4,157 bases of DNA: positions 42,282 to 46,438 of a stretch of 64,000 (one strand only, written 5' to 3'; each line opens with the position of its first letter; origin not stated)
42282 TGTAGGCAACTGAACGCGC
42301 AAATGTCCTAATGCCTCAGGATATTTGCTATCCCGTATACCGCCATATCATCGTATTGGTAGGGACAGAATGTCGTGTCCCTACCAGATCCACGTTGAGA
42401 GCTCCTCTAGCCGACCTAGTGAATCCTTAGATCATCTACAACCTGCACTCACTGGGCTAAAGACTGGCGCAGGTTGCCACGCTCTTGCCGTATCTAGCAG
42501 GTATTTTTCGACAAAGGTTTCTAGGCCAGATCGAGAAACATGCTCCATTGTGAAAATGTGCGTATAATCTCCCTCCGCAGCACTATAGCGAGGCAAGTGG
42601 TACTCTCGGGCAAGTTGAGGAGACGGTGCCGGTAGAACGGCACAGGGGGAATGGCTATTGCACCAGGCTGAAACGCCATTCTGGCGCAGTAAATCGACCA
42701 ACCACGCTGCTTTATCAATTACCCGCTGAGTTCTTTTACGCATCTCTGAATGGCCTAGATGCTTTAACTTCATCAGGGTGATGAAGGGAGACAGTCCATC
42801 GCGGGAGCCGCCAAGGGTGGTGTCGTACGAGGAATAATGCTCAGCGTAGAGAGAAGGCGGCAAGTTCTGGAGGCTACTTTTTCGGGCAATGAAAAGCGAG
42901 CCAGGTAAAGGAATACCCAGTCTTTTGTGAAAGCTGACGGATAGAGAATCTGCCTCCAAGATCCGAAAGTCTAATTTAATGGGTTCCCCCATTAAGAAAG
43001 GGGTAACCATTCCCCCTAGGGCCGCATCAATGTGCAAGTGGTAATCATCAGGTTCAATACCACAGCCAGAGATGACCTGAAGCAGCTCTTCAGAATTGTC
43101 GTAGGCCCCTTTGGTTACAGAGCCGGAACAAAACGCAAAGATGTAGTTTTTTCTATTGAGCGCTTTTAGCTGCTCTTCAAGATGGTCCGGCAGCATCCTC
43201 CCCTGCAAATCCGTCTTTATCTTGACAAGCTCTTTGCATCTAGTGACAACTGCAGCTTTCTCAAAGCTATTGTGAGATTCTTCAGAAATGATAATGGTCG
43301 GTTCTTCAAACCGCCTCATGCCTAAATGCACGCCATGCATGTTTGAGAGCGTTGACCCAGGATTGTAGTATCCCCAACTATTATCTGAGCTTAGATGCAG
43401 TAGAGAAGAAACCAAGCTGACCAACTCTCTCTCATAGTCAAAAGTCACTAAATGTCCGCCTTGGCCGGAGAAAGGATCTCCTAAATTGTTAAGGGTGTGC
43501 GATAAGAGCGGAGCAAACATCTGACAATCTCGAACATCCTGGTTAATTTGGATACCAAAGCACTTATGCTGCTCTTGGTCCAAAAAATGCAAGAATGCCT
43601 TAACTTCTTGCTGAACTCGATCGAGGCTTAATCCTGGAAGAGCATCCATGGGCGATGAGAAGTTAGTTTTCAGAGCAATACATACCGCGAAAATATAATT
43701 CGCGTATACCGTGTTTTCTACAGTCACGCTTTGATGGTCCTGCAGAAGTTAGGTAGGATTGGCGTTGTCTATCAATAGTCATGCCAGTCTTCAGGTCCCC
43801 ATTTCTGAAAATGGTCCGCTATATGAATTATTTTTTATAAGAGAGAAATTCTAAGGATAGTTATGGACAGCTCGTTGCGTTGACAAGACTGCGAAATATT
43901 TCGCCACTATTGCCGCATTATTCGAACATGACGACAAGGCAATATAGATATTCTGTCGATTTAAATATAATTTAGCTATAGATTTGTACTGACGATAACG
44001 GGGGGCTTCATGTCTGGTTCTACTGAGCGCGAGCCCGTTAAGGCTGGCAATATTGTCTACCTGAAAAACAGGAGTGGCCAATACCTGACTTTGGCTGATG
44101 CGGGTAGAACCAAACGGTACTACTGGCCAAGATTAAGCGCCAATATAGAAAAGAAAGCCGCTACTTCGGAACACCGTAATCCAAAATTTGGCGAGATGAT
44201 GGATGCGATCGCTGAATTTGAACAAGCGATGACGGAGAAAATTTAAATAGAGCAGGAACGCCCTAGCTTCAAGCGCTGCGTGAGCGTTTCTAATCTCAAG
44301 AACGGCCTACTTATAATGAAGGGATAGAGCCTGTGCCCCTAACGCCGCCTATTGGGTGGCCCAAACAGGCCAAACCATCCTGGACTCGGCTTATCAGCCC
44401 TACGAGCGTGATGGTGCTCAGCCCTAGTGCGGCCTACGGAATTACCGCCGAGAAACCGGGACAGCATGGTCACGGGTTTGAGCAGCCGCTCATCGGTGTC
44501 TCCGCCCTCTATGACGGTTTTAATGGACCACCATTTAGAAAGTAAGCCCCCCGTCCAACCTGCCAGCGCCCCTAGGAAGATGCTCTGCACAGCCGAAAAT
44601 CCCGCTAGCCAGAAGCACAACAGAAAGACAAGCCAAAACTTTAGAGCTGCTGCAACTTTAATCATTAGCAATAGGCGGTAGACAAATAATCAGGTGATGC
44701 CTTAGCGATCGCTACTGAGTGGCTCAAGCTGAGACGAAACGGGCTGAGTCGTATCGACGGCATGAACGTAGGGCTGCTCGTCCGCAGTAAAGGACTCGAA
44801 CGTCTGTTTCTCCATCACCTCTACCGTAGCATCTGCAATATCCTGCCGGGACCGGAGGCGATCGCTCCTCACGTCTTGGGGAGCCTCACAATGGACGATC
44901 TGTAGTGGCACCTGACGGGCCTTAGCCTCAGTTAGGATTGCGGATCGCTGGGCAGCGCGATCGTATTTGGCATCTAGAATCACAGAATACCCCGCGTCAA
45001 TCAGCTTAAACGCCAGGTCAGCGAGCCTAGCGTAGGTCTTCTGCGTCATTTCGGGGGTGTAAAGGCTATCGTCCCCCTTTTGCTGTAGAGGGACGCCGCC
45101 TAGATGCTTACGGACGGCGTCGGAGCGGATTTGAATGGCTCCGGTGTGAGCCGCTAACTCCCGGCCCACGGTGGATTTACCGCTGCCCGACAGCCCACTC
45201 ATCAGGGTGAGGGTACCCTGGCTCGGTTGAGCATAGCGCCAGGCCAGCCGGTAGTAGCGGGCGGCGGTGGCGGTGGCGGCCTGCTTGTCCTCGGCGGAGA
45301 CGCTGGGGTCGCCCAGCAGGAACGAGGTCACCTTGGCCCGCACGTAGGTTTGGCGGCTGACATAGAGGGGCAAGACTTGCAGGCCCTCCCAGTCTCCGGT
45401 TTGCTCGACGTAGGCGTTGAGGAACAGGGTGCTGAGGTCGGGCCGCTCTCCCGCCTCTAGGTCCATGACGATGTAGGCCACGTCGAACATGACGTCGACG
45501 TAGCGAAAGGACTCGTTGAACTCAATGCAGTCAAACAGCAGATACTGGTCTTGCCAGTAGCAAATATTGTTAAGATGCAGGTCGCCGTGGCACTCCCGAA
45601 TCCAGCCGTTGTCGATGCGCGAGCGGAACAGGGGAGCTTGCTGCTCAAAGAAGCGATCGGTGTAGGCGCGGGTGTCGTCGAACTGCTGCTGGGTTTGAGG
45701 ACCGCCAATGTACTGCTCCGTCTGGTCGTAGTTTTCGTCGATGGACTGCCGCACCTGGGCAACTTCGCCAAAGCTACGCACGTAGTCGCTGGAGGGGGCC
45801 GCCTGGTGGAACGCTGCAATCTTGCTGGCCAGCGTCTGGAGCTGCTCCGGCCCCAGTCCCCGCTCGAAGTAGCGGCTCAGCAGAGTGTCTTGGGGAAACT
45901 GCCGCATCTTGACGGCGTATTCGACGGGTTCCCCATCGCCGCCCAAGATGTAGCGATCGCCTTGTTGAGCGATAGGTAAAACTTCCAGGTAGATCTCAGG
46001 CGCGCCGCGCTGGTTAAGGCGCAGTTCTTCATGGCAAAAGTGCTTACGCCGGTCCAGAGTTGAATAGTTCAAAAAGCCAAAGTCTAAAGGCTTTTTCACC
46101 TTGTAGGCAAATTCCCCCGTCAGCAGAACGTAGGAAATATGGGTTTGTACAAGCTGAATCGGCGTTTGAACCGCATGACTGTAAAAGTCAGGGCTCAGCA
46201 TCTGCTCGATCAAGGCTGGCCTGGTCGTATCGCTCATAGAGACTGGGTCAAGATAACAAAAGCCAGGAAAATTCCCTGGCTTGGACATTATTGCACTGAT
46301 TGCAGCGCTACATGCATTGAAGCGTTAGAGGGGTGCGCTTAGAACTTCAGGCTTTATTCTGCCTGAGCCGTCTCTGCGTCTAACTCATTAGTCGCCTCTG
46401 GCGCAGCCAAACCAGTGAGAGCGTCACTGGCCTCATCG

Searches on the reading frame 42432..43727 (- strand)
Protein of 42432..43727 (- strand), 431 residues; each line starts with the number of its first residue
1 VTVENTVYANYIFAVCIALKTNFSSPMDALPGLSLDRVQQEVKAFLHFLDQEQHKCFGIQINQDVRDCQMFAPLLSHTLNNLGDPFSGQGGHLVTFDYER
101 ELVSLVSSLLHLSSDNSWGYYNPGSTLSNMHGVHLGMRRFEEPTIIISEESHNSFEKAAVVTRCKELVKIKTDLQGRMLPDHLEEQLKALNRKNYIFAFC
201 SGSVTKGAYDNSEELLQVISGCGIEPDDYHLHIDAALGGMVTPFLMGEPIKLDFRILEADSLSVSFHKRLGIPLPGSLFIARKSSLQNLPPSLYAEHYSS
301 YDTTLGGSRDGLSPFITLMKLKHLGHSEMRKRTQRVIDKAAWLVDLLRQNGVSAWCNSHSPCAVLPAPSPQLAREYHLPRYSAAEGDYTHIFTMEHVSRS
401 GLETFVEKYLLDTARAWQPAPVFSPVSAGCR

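Call 106: search_protein_families(library=pfam, proteins=[window:42432-43727:-], max_evalue=0.001)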
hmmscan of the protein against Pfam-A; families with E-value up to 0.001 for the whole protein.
window:42432-43727:- (431 aa): 1 family
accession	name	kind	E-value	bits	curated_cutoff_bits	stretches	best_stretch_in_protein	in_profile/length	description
PF00282.25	Pyridoxal_deC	-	2.2e-16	60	27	1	141-285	144-283/375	Pyridoxal-dependent decarboxylase conserved domain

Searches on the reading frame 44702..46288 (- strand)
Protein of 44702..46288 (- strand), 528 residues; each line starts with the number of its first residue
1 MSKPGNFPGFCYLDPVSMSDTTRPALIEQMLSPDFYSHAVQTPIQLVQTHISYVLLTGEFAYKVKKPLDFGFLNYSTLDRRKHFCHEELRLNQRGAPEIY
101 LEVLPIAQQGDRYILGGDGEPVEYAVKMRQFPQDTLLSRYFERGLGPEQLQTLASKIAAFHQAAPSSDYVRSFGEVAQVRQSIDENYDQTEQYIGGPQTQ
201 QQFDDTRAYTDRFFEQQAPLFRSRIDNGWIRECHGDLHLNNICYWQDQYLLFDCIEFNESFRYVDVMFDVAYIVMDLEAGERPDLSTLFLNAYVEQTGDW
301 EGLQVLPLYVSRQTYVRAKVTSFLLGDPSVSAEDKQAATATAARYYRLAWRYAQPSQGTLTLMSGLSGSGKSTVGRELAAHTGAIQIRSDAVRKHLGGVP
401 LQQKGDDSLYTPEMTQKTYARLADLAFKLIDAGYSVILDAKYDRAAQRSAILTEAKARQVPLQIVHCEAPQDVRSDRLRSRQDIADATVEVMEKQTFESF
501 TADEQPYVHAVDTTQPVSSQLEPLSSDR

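Call 106: search_protein_families(library=pfam, proteins=[window:44702-46288:-], max_evalue=0.001)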
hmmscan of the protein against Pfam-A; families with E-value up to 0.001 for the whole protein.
window:44702-46288:- (528 aa): 6 families
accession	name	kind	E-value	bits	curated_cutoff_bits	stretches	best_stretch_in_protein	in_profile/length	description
PF13671.12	AAA_33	-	7.1e-25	88.4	27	1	360-495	1-132/143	AAA domain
PF06414.18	Zeta_toxin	-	9.6e-07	28.9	22.3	1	354-469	12-133/199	Zeta toxin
PF08433.16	KTI12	-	1.4e-05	25.2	22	1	360-493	3-131/271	Chromatin associated protein KTI12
PF13238.12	AAA_18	-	1.6e-05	25.8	29.4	1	364-485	4-115/128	AAA domain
PF01636.29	APH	-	7.2e-05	23.1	23.2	1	147-304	94-237/239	Phosphotransferase enzyme family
PF13207.12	AAA_17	-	0.00011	22.9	27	1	365-490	2-133/136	AAA domain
